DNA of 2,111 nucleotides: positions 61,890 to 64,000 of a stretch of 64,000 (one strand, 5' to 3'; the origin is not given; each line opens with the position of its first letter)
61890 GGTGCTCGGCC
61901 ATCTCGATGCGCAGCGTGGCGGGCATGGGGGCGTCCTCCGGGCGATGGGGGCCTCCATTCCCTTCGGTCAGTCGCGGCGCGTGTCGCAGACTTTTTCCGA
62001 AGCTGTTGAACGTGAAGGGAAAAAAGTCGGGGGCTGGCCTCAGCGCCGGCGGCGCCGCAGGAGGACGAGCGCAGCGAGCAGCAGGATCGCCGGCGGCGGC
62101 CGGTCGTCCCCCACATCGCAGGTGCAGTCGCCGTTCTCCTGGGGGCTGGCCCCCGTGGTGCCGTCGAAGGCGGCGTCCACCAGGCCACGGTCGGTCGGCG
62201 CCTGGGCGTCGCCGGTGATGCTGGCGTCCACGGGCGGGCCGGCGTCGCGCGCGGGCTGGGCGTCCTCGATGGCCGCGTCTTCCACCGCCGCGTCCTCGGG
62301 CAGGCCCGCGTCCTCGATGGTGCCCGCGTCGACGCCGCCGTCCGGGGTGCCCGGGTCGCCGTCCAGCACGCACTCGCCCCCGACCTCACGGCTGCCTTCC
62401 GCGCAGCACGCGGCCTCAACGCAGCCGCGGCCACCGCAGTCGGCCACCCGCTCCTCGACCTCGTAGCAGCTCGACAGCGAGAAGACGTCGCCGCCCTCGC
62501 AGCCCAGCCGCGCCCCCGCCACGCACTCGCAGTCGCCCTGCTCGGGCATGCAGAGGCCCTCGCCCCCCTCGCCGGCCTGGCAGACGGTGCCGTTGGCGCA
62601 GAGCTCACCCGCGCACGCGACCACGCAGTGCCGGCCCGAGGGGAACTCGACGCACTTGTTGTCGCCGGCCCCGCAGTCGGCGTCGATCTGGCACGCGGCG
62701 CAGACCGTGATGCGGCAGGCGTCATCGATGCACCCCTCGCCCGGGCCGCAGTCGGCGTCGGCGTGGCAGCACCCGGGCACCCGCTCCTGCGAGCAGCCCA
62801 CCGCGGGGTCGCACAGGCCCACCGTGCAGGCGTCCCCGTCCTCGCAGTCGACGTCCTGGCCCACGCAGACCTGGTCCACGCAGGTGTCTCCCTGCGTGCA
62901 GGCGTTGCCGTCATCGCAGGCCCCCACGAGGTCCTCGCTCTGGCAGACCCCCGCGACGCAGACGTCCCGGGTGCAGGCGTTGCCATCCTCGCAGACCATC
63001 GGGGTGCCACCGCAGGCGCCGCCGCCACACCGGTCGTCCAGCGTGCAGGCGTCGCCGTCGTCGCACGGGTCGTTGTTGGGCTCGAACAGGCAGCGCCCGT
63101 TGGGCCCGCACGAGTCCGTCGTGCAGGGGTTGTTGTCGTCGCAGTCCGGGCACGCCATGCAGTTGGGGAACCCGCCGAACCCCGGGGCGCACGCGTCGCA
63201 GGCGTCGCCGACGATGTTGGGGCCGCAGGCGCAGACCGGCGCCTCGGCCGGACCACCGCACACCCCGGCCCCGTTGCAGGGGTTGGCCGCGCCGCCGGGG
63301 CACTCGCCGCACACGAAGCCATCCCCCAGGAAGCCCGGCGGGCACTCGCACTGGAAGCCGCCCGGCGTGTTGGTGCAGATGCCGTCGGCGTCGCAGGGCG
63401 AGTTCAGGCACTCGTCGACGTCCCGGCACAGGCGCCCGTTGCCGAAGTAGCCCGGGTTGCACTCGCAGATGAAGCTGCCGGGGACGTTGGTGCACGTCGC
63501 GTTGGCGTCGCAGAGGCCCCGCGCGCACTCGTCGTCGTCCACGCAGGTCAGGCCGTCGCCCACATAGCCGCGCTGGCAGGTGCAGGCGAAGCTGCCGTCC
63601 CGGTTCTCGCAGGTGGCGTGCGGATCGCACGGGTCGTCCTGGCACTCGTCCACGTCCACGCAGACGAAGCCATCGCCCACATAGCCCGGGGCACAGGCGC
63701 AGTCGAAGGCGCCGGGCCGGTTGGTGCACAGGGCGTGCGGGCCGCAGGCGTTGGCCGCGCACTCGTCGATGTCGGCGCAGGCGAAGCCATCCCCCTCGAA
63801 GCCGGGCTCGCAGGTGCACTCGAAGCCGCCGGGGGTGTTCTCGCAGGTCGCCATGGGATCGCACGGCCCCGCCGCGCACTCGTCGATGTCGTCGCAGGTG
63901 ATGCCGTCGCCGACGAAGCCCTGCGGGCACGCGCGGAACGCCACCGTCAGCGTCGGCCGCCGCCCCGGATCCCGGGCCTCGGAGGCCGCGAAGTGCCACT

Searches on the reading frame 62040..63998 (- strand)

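Call 66: search_protein_families(library=pfam, proteins=[window:62040-63998:-], max_evalue=0.0001)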
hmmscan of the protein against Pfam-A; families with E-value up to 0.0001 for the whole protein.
window:62040-63998:- (652 aa): 8 families
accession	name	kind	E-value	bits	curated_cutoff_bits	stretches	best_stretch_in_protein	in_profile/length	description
PF12947.13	EGF_3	-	1.9e-37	127.6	28.5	5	122-152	6-36/36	EGF domain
PF07645.21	EGF_CA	-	9.3e-29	99.9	27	5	37-74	1-43/43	Calcium-binding EGF domain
PF12662.13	cEGF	-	5.6e-26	90.5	26.6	4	175-196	1-24/24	Complement Clr-like EGF-like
PF00008.33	EGF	-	1.6e-09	38.3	21.5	1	197-225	1-30/32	EGF-like domain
PF12661.13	hEGF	-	1.8e-07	31.8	29.3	0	206-223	5-22/22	Human growth factor-like EGF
PF00526.23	Dicty_CTDC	-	9.4e-07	29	27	1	285-307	1-23/24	Dictyostelium (slime mold) repeat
PF14670.12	FXa_inhibition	-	3.8e-05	24.2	33.4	0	197-224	1-28/36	Coagulation Factor Xa inhibitory site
PF12946.13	EGF_MSP1_1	-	6.2e-05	23.4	27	0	118-153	1-37/37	MSP1 EGF domain 1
